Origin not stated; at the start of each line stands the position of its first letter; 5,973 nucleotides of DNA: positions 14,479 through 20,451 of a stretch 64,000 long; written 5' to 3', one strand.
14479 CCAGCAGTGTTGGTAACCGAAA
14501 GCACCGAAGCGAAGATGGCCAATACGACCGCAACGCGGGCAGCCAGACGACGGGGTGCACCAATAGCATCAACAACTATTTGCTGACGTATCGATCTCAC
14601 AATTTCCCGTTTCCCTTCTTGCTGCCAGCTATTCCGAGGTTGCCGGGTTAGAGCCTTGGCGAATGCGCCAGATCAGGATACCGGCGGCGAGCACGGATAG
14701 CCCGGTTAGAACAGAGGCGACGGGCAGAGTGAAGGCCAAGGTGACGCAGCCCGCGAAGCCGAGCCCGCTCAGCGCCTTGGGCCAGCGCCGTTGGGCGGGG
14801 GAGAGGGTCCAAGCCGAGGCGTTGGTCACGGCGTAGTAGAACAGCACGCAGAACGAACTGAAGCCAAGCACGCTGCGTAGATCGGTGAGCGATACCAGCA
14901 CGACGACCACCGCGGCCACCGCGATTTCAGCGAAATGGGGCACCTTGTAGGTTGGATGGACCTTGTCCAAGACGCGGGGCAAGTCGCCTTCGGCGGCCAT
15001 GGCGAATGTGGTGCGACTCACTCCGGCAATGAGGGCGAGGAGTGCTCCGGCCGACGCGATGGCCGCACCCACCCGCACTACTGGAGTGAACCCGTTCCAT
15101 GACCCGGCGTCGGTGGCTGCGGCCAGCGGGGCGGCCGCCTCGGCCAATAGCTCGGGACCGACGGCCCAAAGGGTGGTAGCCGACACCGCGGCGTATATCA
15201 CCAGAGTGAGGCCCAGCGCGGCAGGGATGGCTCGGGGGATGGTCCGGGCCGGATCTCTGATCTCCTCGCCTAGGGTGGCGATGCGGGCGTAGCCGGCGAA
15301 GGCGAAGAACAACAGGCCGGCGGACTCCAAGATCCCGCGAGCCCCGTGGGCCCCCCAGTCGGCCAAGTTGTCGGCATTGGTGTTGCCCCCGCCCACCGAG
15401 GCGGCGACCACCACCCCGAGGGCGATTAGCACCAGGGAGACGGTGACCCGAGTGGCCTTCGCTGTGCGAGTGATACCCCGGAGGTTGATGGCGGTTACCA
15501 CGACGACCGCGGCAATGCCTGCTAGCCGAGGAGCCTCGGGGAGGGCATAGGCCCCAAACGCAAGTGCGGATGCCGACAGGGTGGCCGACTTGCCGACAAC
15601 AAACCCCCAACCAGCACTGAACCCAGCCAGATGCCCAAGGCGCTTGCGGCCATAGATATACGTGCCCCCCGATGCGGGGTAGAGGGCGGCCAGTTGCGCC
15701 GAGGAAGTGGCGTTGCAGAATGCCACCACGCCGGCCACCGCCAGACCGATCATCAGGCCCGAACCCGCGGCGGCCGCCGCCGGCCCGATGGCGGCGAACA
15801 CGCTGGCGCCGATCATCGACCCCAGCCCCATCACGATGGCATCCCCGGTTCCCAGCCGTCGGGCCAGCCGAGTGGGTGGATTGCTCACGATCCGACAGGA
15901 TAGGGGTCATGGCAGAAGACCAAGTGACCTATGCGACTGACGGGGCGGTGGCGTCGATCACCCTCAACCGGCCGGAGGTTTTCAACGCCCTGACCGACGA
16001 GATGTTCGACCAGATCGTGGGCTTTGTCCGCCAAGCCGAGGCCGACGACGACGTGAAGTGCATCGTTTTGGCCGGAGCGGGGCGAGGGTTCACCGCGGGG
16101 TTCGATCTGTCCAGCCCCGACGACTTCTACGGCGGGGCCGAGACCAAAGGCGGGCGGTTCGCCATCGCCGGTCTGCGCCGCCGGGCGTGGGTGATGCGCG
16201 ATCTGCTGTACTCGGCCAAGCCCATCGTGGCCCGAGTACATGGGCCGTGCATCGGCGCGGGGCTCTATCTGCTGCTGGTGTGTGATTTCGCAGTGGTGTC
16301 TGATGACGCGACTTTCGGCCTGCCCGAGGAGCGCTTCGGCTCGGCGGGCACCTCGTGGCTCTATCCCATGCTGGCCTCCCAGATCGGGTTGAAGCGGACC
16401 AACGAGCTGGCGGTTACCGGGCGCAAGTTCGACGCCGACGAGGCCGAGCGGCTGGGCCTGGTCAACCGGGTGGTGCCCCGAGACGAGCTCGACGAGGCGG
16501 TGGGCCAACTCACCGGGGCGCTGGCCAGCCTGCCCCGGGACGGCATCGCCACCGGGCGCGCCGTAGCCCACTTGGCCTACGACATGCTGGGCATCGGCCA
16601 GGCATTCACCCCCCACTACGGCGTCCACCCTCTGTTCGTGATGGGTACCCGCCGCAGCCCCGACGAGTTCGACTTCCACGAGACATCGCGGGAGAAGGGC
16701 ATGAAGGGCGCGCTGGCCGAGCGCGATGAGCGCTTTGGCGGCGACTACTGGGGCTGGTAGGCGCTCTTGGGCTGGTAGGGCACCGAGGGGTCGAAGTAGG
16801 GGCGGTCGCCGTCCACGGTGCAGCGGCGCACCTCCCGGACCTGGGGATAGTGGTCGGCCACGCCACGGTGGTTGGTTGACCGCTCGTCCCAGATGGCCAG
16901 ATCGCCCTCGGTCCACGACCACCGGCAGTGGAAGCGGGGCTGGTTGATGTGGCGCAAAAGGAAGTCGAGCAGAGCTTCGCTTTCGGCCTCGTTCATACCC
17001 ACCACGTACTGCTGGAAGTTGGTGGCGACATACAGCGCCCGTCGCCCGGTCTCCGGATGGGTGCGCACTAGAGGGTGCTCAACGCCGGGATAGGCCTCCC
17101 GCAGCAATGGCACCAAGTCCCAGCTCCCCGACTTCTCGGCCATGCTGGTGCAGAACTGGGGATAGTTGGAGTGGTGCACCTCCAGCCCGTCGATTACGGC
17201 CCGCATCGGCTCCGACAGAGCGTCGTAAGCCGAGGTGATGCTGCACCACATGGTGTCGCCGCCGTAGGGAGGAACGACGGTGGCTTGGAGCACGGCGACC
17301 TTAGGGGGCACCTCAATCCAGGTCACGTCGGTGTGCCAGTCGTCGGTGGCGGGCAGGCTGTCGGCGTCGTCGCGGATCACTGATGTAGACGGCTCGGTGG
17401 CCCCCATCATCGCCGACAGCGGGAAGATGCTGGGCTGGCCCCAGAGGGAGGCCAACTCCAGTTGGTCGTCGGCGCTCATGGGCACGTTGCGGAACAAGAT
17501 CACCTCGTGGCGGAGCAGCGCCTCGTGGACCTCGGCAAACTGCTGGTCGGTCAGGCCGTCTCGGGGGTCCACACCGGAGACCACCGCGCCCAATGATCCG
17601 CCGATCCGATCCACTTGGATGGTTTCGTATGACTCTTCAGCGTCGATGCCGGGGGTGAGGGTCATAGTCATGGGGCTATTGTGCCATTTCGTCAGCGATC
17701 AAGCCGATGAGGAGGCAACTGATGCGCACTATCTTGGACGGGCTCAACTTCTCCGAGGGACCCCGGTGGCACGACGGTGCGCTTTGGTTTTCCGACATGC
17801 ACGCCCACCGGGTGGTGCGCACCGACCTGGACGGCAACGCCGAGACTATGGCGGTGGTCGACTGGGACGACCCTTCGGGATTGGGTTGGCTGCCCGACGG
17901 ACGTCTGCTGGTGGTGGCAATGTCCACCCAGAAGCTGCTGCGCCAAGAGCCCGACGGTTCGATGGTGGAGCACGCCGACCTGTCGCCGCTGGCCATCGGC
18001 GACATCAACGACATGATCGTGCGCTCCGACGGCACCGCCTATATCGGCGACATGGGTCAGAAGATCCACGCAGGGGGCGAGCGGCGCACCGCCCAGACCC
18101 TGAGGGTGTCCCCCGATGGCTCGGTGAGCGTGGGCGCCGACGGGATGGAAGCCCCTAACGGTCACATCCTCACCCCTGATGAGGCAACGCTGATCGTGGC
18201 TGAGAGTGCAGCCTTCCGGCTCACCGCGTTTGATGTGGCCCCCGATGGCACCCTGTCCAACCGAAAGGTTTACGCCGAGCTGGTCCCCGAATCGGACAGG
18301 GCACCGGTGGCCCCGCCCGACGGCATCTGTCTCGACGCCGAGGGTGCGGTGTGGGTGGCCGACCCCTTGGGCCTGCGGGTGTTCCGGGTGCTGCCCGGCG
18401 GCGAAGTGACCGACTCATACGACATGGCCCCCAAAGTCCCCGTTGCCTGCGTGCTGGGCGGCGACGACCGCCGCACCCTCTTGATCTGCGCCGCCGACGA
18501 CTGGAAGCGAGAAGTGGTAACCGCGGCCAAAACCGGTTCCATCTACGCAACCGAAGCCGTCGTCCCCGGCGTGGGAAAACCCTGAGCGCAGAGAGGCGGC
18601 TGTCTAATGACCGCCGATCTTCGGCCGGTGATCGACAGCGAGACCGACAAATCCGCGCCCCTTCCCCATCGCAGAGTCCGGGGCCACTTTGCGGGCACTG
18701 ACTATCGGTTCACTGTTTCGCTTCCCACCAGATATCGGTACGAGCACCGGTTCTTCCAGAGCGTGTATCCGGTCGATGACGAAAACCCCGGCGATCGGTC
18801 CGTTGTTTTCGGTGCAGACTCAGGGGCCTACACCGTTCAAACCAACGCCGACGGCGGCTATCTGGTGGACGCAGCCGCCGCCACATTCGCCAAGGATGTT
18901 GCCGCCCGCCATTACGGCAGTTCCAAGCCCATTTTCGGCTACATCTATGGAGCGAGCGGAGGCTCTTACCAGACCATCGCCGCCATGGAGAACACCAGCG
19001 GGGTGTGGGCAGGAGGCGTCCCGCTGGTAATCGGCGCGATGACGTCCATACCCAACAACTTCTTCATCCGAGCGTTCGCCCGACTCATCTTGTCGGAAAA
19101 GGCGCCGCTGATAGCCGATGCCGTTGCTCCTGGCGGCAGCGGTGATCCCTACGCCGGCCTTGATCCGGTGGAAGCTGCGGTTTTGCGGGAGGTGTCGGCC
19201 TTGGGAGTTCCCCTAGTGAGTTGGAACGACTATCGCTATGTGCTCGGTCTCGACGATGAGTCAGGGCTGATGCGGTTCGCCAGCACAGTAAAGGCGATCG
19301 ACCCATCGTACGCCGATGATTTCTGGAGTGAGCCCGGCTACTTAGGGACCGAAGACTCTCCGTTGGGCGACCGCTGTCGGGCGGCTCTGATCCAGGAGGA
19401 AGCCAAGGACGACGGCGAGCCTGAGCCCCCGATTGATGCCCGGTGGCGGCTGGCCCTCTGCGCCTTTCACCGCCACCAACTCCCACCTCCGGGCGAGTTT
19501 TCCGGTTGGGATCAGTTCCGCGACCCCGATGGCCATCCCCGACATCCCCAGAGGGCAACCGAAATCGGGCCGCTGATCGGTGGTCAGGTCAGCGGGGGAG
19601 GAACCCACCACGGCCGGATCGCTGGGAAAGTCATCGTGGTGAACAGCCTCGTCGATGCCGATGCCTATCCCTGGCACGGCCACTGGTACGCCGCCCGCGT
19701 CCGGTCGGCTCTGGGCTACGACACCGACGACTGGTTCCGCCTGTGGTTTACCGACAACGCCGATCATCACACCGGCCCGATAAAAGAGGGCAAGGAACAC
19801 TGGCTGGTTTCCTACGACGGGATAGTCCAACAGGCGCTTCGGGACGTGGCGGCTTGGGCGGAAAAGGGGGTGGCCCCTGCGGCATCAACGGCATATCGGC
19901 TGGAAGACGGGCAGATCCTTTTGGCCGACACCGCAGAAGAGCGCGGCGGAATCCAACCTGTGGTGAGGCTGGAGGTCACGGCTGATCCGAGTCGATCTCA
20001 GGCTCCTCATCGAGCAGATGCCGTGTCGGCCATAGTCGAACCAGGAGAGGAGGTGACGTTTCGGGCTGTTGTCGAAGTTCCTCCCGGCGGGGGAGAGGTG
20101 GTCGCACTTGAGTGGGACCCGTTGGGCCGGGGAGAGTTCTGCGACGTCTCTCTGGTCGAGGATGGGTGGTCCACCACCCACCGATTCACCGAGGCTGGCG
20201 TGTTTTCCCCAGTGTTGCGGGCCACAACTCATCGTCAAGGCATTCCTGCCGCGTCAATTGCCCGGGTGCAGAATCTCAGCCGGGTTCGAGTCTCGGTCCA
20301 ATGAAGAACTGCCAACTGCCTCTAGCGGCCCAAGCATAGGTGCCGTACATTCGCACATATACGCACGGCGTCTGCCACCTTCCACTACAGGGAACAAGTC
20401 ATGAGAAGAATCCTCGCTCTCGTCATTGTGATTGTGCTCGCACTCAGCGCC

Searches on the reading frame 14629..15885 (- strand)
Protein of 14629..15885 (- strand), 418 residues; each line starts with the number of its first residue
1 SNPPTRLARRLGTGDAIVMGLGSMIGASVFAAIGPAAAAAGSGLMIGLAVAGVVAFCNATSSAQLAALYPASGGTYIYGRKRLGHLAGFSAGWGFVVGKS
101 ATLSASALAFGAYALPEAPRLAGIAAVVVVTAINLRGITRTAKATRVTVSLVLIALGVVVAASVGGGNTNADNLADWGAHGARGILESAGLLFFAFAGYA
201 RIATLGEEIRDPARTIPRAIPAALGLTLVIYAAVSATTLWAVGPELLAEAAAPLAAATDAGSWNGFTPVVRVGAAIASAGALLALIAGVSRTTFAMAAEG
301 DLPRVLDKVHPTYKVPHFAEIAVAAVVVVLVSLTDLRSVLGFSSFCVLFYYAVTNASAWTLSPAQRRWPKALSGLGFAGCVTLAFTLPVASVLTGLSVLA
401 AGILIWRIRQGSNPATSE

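Call 23: search_protein_families(library=pfam, proteins=[window:14629-15885:-], max_evalue=0.00001)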
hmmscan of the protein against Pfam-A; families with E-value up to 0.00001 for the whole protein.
window:14629-15885:- (418 aa): 2 families
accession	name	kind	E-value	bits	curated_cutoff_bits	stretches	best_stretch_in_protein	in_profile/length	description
PF13520.12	AA_permease_2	-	1.4e-37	130.1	27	1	11-392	1-406/427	Amino acid permease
PF00324.27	AA_permease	-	5.2e-35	121.5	24.6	1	16-383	2-403/470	Amino acid permease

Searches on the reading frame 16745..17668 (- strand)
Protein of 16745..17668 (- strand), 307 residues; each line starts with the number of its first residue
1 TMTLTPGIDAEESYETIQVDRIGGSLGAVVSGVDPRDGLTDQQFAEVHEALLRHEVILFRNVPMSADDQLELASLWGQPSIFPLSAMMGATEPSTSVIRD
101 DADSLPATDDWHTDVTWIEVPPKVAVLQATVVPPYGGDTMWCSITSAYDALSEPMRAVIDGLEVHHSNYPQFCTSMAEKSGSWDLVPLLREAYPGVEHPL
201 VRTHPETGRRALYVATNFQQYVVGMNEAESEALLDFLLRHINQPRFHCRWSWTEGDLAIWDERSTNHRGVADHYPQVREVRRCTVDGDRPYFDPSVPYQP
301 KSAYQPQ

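Call 3: search_protein_families(library=pfam, proteins=[window:16745-17668:-], max_evalue=0.01)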
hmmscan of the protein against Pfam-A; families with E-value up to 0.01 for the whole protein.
window:16745-17668:- (307 aa): 1 family
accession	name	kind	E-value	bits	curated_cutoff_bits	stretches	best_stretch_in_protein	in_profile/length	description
PF02668.22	TauD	-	3.1e-59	201.5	27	1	22-284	5-267/267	Taurine catabolism dioxygenase TauD, TfdA family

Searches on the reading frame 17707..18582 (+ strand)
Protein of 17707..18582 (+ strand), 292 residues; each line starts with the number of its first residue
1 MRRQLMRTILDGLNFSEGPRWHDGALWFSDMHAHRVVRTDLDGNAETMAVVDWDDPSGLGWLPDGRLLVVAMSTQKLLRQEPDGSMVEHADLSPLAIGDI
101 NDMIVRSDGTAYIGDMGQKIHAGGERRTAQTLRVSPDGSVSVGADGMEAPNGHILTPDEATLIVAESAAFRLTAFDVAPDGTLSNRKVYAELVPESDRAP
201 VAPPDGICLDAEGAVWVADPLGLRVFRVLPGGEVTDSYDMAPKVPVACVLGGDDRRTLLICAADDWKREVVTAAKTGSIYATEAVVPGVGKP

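Call 3: search_protein_families(library=pfam, proteins=[window:17707-18582:+], max_evalue=0.01)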
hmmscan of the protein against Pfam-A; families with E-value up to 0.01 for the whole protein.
window:17707-18582:+ (292 aa): 3 families
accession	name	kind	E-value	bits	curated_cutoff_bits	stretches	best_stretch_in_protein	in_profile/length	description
PF08450.18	SGL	-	4.4e-49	167.8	26.3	1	15-263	1-245/246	SMP-30/Gluconolactonase/LRE-like region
PF24684.1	Vgb_lyase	-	4.9e-11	42.4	50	1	22-90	64-133/290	Virginiamycin B lyase family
PF05787.19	PhoX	-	0.0057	16.3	24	1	150-219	382-446/515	Alkaline phosphatase PhoX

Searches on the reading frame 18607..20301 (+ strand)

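Call 3: search_protein_families(library=pfam, proteins=[window:18607-20301:+], max_evalue=0.01)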
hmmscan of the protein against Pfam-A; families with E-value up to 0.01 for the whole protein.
window:18607-20301:+ (565 aa): 1 family
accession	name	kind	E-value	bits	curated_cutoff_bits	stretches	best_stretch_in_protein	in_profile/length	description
PF00801.26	PKD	-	0.00015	22.1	23.5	1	474-534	8-60/80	PKD domain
